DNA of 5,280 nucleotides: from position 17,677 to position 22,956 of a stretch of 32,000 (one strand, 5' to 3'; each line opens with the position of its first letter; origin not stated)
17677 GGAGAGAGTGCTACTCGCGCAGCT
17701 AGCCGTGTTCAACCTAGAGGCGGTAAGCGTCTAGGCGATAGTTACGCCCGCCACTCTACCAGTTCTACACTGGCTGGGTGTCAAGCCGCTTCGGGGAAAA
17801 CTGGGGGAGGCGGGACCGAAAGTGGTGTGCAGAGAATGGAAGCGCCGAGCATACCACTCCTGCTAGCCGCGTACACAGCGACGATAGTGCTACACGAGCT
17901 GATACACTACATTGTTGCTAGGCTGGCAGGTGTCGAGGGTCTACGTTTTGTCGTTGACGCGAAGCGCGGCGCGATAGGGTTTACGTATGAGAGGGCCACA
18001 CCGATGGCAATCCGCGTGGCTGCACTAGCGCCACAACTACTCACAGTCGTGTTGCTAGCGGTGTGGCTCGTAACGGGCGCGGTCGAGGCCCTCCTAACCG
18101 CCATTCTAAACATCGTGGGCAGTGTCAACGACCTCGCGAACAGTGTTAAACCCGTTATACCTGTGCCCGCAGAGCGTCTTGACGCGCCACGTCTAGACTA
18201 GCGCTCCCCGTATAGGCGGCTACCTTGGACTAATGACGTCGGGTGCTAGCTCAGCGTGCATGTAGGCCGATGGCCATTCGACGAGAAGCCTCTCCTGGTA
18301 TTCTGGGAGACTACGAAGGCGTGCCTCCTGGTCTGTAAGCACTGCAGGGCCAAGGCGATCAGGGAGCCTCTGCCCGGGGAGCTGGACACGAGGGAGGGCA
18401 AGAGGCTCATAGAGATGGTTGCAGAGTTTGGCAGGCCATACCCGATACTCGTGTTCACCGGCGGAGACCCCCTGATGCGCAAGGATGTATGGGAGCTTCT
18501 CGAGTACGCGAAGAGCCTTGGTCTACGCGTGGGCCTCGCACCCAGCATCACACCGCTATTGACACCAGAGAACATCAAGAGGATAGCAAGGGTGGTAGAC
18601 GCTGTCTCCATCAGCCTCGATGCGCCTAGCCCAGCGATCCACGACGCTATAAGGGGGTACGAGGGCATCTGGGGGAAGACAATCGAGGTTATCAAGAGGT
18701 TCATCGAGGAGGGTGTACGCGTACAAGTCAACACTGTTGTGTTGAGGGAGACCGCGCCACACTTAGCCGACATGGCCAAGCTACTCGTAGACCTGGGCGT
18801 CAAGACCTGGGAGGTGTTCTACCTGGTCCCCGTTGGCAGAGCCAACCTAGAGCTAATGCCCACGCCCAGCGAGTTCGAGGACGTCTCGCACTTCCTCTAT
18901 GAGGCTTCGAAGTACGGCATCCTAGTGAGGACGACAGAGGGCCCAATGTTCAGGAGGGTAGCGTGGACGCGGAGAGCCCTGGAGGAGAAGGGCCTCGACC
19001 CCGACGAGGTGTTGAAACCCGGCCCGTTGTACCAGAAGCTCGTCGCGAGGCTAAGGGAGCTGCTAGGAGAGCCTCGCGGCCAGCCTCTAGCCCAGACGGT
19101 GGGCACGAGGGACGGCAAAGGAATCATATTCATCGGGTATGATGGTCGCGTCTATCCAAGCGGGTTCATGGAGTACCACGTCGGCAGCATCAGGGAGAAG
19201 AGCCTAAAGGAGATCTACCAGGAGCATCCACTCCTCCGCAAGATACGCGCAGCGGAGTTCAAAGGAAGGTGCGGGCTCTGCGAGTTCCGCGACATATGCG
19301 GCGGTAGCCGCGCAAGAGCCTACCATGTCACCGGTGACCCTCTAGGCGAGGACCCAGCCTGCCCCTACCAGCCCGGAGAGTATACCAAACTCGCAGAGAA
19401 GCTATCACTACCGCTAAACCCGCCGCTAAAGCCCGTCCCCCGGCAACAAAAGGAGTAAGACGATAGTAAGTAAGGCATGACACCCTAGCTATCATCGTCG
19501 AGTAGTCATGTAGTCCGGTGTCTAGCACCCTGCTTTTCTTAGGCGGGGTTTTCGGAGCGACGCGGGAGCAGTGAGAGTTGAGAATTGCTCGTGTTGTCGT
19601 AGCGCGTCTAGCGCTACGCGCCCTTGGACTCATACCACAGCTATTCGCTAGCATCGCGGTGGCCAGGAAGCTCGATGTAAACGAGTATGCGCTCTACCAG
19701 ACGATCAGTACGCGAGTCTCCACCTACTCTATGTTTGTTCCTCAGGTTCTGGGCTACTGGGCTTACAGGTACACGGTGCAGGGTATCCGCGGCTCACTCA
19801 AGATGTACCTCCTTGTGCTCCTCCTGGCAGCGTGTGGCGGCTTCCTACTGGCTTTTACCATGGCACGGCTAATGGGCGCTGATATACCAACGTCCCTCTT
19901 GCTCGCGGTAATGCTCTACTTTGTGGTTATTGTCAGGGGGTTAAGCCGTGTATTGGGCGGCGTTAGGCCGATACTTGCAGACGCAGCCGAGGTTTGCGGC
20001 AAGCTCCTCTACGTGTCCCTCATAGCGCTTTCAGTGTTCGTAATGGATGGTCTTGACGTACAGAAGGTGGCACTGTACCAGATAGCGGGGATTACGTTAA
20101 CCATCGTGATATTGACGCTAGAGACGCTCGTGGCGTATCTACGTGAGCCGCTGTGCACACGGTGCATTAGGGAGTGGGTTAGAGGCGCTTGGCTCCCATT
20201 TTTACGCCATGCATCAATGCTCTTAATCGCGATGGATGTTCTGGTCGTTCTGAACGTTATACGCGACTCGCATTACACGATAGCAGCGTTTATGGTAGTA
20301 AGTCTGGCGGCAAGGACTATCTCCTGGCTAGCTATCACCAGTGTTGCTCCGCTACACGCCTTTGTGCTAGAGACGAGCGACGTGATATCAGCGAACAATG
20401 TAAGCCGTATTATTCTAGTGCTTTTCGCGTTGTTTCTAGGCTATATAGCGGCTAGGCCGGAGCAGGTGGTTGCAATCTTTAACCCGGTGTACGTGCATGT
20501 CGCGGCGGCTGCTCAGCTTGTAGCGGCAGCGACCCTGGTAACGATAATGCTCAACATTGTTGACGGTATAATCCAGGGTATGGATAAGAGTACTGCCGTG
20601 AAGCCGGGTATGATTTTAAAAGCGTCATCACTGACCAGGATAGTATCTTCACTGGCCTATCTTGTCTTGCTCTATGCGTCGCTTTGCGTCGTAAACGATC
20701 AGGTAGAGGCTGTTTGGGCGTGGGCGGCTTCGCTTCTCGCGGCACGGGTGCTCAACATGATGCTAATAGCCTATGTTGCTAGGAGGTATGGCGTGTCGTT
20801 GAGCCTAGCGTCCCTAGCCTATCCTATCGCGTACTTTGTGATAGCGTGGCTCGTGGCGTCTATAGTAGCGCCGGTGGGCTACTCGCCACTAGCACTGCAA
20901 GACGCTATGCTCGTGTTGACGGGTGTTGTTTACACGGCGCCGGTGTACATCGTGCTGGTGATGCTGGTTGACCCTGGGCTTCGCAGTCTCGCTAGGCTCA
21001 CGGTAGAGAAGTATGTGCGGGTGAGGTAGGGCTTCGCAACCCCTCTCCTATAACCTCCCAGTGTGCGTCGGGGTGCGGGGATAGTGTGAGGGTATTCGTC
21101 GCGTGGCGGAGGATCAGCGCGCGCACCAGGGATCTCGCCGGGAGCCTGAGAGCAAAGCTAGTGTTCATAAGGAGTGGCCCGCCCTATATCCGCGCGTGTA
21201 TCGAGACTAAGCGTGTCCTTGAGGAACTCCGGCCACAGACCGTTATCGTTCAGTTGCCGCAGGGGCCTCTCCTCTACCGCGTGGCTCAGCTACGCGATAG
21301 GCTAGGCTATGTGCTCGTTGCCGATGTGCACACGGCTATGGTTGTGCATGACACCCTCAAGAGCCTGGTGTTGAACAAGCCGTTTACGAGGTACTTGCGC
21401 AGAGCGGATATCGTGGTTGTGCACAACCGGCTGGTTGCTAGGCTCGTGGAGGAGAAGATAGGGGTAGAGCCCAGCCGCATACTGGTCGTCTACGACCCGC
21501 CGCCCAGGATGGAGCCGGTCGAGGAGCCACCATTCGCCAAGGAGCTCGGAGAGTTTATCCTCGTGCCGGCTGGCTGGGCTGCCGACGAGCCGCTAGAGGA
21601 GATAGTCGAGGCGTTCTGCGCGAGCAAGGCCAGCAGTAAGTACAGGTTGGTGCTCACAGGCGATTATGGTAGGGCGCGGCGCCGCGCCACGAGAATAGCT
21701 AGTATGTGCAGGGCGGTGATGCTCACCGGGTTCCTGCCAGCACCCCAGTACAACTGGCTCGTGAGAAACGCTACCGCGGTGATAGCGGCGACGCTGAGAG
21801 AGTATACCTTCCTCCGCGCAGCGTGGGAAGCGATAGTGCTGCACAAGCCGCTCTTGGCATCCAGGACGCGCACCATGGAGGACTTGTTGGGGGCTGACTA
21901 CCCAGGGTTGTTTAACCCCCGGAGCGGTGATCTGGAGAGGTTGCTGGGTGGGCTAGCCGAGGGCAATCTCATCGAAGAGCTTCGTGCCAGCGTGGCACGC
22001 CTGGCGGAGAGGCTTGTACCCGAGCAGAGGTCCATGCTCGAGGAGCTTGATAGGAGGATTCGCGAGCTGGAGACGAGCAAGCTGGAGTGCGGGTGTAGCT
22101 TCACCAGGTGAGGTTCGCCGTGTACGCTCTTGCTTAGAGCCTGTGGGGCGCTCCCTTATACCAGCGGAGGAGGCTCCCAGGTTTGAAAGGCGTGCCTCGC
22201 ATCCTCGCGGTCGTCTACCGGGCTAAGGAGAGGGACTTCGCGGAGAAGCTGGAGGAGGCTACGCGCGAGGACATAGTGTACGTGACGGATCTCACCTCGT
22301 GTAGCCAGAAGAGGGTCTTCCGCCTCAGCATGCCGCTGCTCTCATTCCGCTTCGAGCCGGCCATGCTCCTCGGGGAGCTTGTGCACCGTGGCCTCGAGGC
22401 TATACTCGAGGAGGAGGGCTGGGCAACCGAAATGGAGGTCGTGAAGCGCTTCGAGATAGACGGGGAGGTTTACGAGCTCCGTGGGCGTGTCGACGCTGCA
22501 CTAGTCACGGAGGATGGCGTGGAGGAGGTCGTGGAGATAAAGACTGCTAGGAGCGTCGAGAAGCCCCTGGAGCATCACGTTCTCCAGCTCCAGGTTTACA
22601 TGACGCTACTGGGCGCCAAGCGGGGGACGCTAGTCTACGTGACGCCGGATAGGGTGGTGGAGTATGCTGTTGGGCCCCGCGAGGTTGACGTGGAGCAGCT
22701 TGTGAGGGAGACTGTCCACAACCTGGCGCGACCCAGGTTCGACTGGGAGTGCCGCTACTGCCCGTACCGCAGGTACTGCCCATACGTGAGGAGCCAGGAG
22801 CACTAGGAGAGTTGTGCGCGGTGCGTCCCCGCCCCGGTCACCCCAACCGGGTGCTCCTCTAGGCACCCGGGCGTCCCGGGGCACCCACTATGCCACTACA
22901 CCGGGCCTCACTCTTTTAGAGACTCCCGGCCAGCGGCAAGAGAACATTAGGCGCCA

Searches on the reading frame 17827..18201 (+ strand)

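Call 49: search_protein_families(library=pfam, proteins=[window:17827-18201:+], max_evalue=0.001)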
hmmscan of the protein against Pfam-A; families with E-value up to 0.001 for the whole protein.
window:17827-18201:+ (124 aa): 1 family
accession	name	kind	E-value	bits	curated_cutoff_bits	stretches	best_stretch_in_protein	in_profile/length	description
PF11667.14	DUF3267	-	2.8e-09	37.7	27.1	1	18-107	3-98/108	Putative zincin peptidase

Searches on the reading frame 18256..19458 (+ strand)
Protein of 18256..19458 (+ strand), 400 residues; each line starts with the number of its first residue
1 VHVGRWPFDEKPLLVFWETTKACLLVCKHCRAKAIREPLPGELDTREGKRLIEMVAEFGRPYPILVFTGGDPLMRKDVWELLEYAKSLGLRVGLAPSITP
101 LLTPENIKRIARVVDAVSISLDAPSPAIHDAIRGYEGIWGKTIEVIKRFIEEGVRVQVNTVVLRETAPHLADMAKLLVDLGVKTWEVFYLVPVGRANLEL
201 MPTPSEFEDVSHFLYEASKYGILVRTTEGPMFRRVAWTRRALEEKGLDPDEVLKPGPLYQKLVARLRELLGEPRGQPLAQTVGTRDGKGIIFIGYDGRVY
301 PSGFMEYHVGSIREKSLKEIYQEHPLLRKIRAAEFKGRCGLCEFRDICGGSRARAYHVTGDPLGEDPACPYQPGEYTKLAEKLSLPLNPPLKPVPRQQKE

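Call 49: search_protein_families(library=pfam, proteins=[window:18256-19458:+], max_evalue=0.001)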
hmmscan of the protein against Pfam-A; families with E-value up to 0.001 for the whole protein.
window:18256-19458:+ (400 aa): 2 families
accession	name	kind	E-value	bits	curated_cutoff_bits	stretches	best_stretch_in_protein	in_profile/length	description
PF04055.27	Radical_SAM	-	2.4e-21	77.1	29.5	1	18-177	2-166/166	Radical SAM superfamily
PF13186.11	SPASM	-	8.3e-06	26.4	21.5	1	288-342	5-66/67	Iron-sulfur cluster-binding domain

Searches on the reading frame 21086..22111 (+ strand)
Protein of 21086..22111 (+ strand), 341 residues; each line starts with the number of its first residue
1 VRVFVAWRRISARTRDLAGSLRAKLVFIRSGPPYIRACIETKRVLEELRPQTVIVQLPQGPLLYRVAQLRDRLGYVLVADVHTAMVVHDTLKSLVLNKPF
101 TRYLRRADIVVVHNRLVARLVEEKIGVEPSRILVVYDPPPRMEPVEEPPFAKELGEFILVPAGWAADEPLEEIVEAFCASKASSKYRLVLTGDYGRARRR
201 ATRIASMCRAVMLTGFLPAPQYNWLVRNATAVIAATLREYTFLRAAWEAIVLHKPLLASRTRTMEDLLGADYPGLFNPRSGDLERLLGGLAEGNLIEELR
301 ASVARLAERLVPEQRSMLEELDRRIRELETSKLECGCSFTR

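Call 49: search_protein_families(library=pfam, proteins=[window:21086-22111:+], max_evalue=0.001)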
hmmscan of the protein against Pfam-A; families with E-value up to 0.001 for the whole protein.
window:21086-22111:+ (341 aa): 3 families
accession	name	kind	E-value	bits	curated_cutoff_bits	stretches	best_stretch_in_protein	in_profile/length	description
PF13439.12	Glyco_transf_4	-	1.9e-07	31.7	28.5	1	26-136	49-163/170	Glycosyltransferase Family 4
PF13579.12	Glyco_trans_4_4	-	1.4e-06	29.2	29.7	1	31-136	53-156/158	Glycosyl transferase 4-like domain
PF13692.12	Glyco_trans_1_4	-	0.0003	21.5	27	0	171-269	18-116/142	Glycosyl transferases group 1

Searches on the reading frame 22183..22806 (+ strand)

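Call 49: search_protein_families(library=pfam, proteins=[window:22183-22806:+], max_evalue=0.001)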
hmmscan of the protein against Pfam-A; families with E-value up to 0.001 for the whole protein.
window:22183-22806:+ (207 aa): 2 families
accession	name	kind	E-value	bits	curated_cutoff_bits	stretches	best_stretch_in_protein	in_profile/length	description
PF12705.13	PDDEXK_1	-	1e-13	52.3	22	1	88-200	117-247/247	PD-(D/E)XK nuclease superfamily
PF01930.23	Cas_Cas4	-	0.0002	21.9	22.7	1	62-199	32-158/160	Domain of unknown function DUF83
